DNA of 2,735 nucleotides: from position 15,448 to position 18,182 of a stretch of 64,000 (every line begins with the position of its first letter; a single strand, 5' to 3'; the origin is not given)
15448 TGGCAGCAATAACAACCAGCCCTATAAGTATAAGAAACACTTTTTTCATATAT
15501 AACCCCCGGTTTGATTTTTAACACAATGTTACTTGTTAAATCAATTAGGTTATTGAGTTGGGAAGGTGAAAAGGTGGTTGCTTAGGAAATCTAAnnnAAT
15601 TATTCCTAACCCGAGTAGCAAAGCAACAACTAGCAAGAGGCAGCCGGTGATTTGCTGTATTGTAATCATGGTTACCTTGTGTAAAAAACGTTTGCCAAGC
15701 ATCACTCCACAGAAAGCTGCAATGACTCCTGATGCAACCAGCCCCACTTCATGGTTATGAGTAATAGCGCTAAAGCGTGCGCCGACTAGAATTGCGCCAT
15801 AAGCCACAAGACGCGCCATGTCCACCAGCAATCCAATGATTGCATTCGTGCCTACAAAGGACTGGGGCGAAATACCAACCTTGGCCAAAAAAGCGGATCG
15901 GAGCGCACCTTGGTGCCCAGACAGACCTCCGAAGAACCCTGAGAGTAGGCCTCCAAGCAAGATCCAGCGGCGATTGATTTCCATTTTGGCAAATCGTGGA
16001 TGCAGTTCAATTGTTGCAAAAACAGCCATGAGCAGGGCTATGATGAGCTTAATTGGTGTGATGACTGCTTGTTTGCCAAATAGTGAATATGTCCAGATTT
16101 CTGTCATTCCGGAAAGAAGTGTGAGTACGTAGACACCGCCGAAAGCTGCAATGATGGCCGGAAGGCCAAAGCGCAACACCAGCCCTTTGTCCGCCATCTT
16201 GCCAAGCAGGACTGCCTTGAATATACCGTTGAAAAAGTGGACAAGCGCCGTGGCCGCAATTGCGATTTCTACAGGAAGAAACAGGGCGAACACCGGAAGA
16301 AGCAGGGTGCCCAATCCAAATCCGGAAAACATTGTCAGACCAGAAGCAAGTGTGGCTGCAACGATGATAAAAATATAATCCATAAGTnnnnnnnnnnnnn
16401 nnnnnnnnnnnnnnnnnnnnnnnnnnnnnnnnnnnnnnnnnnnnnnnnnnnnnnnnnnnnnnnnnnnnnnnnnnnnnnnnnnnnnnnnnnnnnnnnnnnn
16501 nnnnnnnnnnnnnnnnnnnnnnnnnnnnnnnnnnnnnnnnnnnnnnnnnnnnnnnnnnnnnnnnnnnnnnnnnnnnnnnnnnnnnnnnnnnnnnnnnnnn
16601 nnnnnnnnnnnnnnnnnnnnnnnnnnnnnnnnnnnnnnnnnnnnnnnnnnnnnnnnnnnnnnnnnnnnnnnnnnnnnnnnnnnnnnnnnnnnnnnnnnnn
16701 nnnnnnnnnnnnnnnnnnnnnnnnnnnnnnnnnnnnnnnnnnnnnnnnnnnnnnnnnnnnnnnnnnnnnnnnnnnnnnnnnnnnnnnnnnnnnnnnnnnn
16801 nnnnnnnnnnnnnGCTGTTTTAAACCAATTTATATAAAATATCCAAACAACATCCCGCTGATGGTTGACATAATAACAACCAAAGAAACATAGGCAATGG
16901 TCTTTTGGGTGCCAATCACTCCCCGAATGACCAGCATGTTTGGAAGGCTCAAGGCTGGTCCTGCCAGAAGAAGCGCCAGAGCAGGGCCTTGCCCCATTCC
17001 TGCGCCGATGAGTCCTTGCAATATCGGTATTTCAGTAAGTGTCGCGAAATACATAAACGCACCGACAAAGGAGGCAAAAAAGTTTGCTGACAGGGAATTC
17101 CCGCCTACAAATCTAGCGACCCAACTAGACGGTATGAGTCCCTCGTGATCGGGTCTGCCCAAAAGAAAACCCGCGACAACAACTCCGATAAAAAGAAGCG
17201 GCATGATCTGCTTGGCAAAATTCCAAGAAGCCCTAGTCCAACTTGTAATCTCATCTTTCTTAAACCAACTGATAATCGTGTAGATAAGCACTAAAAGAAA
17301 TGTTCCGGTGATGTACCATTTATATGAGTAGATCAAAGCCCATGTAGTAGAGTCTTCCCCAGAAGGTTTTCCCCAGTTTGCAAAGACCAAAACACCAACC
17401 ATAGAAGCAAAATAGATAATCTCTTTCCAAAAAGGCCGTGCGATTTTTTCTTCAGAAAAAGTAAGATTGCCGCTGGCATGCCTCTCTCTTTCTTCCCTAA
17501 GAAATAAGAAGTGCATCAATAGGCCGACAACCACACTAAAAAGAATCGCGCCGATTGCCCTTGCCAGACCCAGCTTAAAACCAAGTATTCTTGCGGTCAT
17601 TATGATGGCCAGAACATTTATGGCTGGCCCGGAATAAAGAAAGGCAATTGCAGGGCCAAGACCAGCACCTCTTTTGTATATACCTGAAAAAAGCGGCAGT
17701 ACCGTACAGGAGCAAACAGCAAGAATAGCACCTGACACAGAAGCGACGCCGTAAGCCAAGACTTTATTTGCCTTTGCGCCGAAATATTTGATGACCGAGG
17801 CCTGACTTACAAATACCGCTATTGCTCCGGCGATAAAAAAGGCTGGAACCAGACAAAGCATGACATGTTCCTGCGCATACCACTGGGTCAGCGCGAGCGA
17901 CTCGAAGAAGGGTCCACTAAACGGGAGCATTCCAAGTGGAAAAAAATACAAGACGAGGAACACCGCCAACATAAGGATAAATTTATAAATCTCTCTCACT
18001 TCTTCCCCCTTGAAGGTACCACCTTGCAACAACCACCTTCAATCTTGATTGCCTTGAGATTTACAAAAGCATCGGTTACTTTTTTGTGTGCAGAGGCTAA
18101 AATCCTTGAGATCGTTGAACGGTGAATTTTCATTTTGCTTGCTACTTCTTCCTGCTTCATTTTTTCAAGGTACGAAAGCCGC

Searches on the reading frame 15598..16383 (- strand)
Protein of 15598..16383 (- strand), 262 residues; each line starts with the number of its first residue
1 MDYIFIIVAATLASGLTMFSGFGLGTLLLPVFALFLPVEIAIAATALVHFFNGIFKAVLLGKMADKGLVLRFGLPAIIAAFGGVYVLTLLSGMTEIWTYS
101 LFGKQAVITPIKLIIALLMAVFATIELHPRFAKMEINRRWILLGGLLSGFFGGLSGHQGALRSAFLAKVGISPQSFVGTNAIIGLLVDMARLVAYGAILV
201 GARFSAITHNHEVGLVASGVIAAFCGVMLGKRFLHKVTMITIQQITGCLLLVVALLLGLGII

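Call 69: search_protein_families(library=pfam, proteins=[window:15598-16383:-], max_evalue=0.00001)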
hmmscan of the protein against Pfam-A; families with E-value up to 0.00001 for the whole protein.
window:15598-16383:- (262 aa): 1 family
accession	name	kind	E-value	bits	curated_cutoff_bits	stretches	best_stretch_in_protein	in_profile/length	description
PF01925.25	TauE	-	2.1e-19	70.6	32.6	1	7-256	2-236/237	Sulfite exporter TauE/SafE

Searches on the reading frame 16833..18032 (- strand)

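Call 69: search_protein_families(library=pfam, proteins=[window:16833-18032:-], max_evalue=0.00001)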
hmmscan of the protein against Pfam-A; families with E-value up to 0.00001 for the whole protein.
window:16833-18032:- (400 aa): 1 family
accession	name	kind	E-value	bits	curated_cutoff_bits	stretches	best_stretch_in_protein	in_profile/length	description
PF03773.19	ArsP_1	-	1.5e-75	254.5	32.3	1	49-398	8-294/294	Predicted permease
